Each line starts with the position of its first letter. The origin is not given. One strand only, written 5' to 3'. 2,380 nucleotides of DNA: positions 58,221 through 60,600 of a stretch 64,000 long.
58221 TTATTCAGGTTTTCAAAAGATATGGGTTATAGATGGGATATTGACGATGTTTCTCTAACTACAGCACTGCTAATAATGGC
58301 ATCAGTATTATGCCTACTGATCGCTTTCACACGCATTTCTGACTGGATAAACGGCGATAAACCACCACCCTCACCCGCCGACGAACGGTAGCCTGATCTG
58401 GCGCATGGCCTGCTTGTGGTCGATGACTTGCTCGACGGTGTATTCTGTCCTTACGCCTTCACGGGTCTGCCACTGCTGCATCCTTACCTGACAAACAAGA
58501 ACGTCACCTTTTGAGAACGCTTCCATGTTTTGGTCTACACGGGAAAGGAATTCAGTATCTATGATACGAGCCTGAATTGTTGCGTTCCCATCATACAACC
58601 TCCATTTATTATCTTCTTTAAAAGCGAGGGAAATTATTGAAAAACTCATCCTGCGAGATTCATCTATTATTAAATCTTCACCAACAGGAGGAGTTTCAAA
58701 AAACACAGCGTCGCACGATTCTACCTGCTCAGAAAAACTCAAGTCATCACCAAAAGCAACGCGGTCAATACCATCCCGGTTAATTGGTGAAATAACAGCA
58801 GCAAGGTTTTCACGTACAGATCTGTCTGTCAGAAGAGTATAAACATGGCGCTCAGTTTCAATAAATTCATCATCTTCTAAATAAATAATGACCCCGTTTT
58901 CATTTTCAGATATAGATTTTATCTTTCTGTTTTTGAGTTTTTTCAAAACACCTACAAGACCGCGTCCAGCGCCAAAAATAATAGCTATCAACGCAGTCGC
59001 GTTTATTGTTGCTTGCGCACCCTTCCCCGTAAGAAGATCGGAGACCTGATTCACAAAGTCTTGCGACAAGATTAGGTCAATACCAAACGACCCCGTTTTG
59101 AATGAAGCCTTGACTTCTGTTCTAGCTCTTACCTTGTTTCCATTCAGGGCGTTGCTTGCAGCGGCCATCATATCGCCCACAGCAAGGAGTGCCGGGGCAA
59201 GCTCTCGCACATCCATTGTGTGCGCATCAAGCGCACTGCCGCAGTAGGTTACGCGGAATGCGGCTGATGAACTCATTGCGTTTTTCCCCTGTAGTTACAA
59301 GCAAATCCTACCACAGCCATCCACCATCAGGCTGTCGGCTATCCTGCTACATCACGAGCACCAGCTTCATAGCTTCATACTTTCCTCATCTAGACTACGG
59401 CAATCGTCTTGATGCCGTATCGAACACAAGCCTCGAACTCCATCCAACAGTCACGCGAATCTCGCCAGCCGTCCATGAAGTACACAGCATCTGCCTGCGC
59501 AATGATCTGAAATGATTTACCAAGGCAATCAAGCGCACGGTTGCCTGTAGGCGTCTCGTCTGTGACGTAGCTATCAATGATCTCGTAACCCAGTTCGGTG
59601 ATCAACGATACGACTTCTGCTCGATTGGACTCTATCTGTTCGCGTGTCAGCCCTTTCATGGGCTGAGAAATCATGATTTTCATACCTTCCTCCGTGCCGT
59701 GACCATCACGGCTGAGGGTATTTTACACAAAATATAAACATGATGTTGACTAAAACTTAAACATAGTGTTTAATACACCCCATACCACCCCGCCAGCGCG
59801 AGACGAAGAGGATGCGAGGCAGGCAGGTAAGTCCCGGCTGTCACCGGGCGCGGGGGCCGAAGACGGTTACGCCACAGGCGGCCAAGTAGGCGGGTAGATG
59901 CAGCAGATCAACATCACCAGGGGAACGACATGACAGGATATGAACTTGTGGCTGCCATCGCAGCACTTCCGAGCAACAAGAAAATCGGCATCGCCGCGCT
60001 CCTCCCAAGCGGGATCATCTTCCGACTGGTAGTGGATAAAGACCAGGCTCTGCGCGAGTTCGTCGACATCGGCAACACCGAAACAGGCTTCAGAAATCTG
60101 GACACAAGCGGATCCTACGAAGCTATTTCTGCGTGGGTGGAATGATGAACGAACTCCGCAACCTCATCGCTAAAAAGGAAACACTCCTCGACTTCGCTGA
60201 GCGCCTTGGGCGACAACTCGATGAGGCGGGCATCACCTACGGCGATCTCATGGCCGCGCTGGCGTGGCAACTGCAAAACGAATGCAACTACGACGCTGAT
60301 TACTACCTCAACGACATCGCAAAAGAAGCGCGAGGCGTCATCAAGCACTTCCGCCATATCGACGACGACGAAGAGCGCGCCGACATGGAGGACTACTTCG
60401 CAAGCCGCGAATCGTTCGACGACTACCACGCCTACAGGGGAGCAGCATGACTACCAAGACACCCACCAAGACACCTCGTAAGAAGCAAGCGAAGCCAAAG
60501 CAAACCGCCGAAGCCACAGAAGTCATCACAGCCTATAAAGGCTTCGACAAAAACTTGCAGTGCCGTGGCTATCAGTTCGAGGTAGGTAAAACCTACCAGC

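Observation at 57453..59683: Three-gene cassette between cI and OL (rexAB position): candidate new anti-phage or exclusion system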

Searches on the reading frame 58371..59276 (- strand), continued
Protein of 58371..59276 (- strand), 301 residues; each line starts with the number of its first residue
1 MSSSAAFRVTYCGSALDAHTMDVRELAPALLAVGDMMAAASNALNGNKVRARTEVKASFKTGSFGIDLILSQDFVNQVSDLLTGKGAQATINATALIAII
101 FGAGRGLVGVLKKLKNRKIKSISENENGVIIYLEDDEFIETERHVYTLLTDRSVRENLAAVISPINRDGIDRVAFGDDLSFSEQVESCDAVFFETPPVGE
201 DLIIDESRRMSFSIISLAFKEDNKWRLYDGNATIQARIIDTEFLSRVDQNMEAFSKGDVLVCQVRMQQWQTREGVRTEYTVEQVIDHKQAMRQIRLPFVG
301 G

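Call 61: fold_search(model_id=the predicted structure, library=pdb)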
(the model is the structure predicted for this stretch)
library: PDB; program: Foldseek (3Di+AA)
matches with E <= 10: 551; with E <= 0.001: 0
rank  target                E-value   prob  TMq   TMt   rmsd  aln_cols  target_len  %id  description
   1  6cqm_G                2.9e-02  1.00  0.23  0.67   4.0        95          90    9  Crystal Structure of mitochondrial single-stranded DNA binding proteins from S. cerevisiae, Rim1 (Form2) (released 2018-05-30)
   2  9pd4_N                8.2e-02  0.13  0.14  0.10  23.4       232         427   11  NER dual incision complex - DuIM (released 2026-02-18)
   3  9pd3_N                8.6e-02  0.41  0.13  0.21  14.4       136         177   10  NER dual incision complex - DuIS (released 2026-02-18)
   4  9mj5_C                9.2e-02  0.90  0.18  0.28  10.2       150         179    9  Catalytic domain of human DNA polymerase alpha in complex with DNA and RPA (released 2025-02-19)
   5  2mq8_MODEL_1_A        9.7e-02  0.84  0.14  0.34   9.5        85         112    5  Solution NMR Structure of De novo designed protein LFR1 1 with ferredoxin fold, Northeast Structural Genomics  (released 2014-08-20)
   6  7bfe_B                1.2e-01  0.28  0.11  0.28  10.0        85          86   18  Circular permutant of ribosomal protein S6, P54-55 truncated, L21A mutant. (released 2022-07-13)
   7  5l4q_A                1.3e-01  0.10  0.13  0.13  16.8       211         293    9  Crystal Structure of Adaptor Protein 2 Associated Kinase 1 (AAK1) in Complex with LKB1 (AAK1 Dual Inhibitor) (released 2016-06-08)
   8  4pyd_F                1.4e-01  0.69  0.17  0.35   4.6        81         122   17  MoaC in complex with cPMP crystallized in space group P212121 (released 2015-04-29)
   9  3f44                  1.4e-01  0.07  0.12  0.15  17.6       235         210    8  Crystal structure of putative monooxygenase (YP_193413.1) from Lactobacillus acidophilus NCFM at 1.55 A resolution (released 2008-11-18)
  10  6cqo_C                1.5e-01  0.89  0.20  0.52   4.6        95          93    8  Crystal Structure of mitochondrial single-stranded DNA binding proteins from S. cerevisiae (SeMet Labeled), Rim1 (Form (released 2018-05-30)
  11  4dam_B                1.6e-01  0.72  0.19  0.42   8.1       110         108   12  Crystal structure of small single-stranded DNA-binding protein from Streptomyces coelicolor (released 2013-01-16)
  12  3jqj_H                1.8e-01  0.54  0.16  0.29   5.1        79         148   19  Crystal structure of the molybdenum cofactor biosynthesis protein C (TTHA1789) from Thermus Theromophilus HB8 (released 2010-06-30)
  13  5ikw                  1.8e-01  0.12  0.11  0.11  14.8       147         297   12  Crystal Structure of BMP-2-inducible kinase in complex with an Indazole inhibitor (released 2016-06-29)
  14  4gop_C                1.8e-01  0.07  0.14  0.10  20.8       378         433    8  Structure and Conformational Change of a Replication Protein A Heterotrimer Bound to ssDNA (released 2012-11-28)
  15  7uy7_B                2.1e-01  0.93  0.19  0.20   4.5        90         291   11  Tetrahymena CST with Polymerase alpha-Primase (released 2022-07-13)
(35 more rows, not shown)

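Call 67: fold_search(model_id=the predicted structure, library=viral)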
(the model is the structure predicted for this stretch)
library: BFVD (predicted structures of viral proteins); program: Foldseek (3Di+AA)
matches with E <= 10: 1048; with E <= 0.001: 2
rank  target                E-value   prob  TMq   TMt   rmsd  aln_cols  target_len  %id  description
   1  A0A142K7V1            9.0e-08  1.00  0.31  0.48  16.3       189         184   16  Uncharacterized protein [Mycobacterium phage Pipsqueaks]
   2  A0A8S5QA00            5.7e-07  1.00  0.46  0.39   7.6       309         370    9  DUF6575 domain-containing protein [Siphoviridae sp. ctoic9]
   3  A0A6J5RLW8            1.1e-02  0.96  0.17  0.13   9.2       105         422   11  Intein C-terminal splicing region [uncultured Caudovirales phage]
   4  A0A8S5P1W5            1.6e-02  0.95  0.20  0.39  11.3       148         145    9  Uncharacterized protein [Myoviridae sp. ctakU3]
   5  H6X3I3                1.6e-02  0.66  0.19  0.30  13.2       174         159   10  Uncharacterized protein [Klebsiella phage vB_KleM_RaK2]
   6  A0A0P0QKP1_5          1.6e-02  0.63  0.20  0.06  14.0       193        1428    9  (no name in the UniProt tables at hand)
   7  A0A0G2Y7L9            1.9e-02  0.85  0.18  0.30  17.8       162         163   14  Putative mRNA capping enzyme [Acanthamoeba polyphaga mimivirus]
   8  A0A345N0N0            2.1e-02  0.99  0.21  0.58   5.8        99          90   11  (no name in the UniProt tables at hand)
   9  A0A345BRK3            2.1e-02  0.99  0.20  0.46   4.2        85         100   13  (no name in the UniProt tables at hand)
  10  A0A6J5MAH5            2.7e-02  0.96  0.20  0.35   6.4       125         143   14  Single-stranded DNA-binding protein [uncultured Caudovirales phage]
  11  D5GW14                4.3e-02  0.03  0.08  0.06  33.2       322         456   11  Possible phage tail sheath completion protein [Campylobacter phage CPt10]
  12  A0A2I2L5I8            4.5e-02  0.28  0.14  0.16  14.2       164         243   12  F-box domain-containing protein [Orpheovirus IHUMI-LCC2]
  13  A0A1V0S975            4.8e-02  0.89  0.19  0.44  15.0       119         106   10  Translation initiation factor 5A C-terminal domain-containing protein [Catovirus CTV1]
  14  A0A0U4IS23            5.7e-02  0.98  0.18  0.39   5.1        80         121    9  (no name in the UniProt tables at hand)
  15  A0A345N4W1            6.0e-02  0.07  0.13  0.10  26.7       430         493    7  (no name in the UniProt tables at hand)
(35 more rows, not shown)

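Call 72: search_protein_families(library=padloc, proteins=[L004:3980-4831:+, L001:3995-4894:+, L002:3986-4870:+, L003:1526-2425:+], max_evalue=0.01)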
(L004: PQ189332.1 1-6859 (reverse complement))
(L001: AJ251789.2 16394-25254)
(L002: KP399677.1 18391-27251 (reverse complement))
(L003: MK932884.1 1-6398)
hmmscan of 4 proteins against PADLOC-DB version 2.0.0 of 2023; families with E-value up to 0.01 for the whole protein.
L004:3980-4831:+ (284 aa): 2 families
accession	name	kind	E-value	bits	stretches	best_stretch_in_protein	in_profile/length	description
PDLC05015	PDC-S42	-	1.4e-29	101.5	1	1-244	1-250/302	-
PDLC05017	PDC-S42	-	0.0026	15.2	0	15-68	19-71/302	-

L001:3995-4894:+ (300 aa): 1 family
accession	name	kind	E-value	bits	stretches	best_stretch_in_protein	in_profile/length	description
PDLC05015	PDC-S42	-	6.6e-77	257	1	2-291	2-300/302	-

L002:3986-4870:+ (295 aa): 1 family
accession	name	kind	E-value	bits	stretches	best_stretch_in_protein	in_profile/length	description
PDLC05015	PDC-S42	-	5.9e-71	237.4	1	1-293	1-299/302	-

L003:1526-2425:+ (300 aa): 1 family
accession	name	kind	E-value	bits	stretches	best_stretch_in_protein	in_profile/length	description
PDLC05015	PDC-S42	-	6.8e-49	165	1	7-299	3-298/302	-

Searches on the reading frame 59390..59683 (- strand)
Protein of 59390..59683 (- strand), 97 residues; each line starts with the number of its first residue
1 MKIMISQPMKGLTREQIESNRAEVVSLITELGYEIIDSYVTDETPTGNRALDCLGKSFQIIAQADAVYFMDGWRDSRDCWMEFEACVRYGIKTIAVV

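Call 3: search_protein_families(library=pfam, proteins=[window:59390-59683:-], max_evalue=0.1)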
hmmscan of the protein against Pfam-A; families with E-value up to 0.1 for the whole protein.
window:59390-59683:- (97 aa): 1 family
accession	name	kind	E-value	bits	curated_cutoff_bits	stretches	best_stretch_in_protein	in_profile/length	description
PF14359.12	DUF4406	-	5.6e-07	30.3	22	1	1-92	1-88/91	Domain of unknown function (DUF4406)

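Call 4: search_protein_families(library=padloc, proteins=[window:59390-59683:-], max_evalue=1)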
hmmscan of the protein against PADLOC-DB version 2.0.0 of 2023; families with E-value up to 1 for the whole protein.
window:59390-59683:- (97 aa): 0 families

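Call 5: search_protein_families(library=phrogs, proteins=[window:59390-59683:-], max_evalue=0.01)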
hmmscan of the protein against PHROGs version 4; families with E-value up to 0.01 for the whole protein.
window:59390-59683:- (97 aa): 2 families
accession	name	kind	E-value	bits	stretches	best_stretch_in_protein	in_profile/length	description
phrog_355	-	DNA, RNA and nucleotide metabolism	3.9e-14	53.7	1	1-93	75-169/249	nucleoside 2-deoxyribosyltransferase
phrog_5781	-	unknown function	1.5e-05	25.6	1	1-92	6-95/220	-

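Call 8: search_protein_families(library=ncbifam, proteins=[window:59390-59683:-], max_evalue=0.1)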
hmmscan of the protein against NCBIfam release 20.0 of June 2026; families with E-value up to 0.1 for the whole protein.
window:59390-59683:- (97 aa): 2 families
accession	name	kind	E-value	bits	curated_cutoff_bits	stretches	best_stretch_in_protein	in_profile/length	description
NF007128.0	PRK09569.1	subfamily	0.055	12.1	344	1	10-69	4-63/437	citrate (Si)-synthase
NF011091.0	PRK14514.1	equivalog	0.078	12.6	361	0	58-91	178-212/221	ATP-dependent Clp endopeptidase proteolytic subunit ClpP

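Call 53: search_solved_structures(query=window:59390-59683:-, max_evalue=1, show_alignments=2)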
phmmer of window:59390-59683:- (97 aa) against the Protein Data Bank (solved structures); distinct sequences matched with E-value up to 1: 0.

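Call 89: search_dna_similar(query=window:59390-59683:-, collection=phages, mode=protein, max_rows=25, max_evalue=0.001)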
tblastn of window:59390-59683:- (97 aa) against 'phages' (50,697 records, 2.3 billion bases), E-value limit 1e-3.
Records with a match: 11; places in all: 11; records where one place covers at least 80% of the query: 11.
Best place of each record, by identity: <60% 11.
By first word of the organism name: Bacteriophage 8; Thiohalocapsa 1; Aeromonas 1; Faecalibacterium 1.
By host as written in the record: - 9; Aeromonas hydrophila subsp. hydrophila MCC2052 1; Faecalibacterium sp. HTF-238 1.
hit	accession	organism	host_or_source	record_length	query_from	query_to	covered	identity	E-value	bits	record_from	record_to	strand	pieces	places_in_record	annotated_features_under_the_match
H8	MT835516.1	Bacteriophage sp.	human fecal samples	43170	2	94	96%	40.6%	2e-12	66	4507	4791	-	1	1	record has no annotation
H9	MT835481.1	Bacteriophage sp.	human fecal samples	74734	1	94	97%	37.4%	6e-10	59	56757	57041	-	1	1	record has no annotation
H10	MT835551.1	Bacteriophage sp.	human fecal samples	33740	2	94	96%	37.5%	2e-15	75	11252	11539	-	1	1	record has no annotation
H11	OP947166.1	Thiohalocapsa phage LS06-2018-MD04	-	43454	1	94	97%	35.0%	1e-12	67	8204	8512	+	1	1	nucleoside 2-deoxyribosyltransferase | portal protein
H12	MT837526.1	Bacteriophage sp.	human fecal samples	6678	1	92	95%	35.1%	7e-9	57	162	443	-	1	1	record has no annotation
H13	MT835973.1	Bacteriophage sp.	human fecal samples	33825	2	94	96%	34.7%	3e-9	58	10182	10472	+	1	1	record has no annotation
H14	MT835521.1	Bacteriophage sp.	human fecal samples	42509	2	94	96%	34.3%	1e-11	64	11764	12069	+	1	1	record has no annotation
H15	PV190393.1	Aeromonas phage AhP_Mru1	Aeromonas hydrophila subsp. hydrophila ...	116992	4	94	94%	35.1%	2e-12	66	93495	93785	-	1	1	nucleoside 2-deoxyribosyltransferase | hypothetical protein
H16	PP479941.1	Faecalibacterium phage Aster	Faecalibacterium sp. HTF-238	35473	3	96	97%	32.3%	2e-10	61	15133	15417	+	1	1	hypothetical protein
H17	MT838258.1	Bacteriophage sp.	human fecal samples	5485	4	94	94%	31.7%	3e-10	60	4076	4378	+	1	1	record has no annotation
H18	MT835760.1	Bacteriophage sp.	human fecal samples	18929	1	94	97%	29.8%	3e-6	49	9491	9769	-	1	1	record has no annotation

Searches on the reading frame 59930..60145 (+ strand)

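Call 3: search_protein_families(library=pfam, proteins=[window:59930-60145:+], max_evalue=0.1)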
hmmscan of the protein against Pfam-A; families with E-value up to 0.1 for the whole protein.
window:59930-60145:+ (71 aa): 0 families

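Call 5: search_protein_families(library=phrogs, proteins=[window:59930-60145:+], max_evalue=0.01)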
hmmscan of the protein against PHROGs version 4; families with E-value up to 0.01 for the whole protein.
window:59930-60145:+ (71 aa): 0 families

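Call 72: search_protein_families(library=padloc, proteins=[window:59930-60145:+], max_evalue=0.01)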
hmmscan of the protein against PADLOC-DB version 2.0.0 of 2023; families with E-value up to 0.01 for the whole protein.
window:59930-60145:+ (71 aa): 1 family
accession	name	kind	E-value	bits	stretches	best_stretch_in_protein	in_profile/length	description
PDLC02559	PglZ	-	0.0026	14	1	6-46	504-544/860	PglZ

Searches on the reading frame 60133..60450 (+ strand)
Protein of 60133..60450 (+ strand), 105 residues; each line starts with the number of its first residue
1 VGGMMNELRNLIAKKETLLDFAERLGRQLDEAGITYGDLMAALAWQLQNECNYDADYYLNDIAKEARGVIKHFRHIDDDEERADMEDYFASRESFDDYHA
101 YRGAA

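Call 3: search_protein_families(library=pfam, proteins=[window:60133-60450:+], max_evalue=0.1)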
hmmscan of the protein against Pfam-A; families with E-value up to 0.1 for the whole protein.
window:60133-60450:+ (105 aa): 1 family
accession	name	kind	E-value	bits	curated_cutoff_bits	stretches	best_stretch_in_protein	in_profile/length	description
PF25399.1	DeaD_dimer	-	0.098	13.1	23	0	15-50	24-59/67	RNA helicase DeaD dimerization domain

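Call 5: search_protein_families(library=phrogs, proteins=[window:60133-60450:+], max_evalue=0.01)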
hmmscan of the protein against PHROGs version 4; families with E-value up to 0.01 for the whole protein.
window:60133-60450:+ (105 aa): 0 families

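Call 72: search_protein_families(library=padloc, proteins=[window:60133-60450:+], max_evalue=0.01)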
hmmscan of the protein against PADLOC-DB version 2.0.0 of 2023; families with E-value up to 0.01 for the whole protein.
window:60133-60450:+ (105 aa): 1 family
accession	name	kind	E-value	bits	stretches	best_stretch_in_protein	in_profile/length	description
PDLC01083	Csx21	-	0.0077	14.6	0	15-67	3-56/100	Unknown function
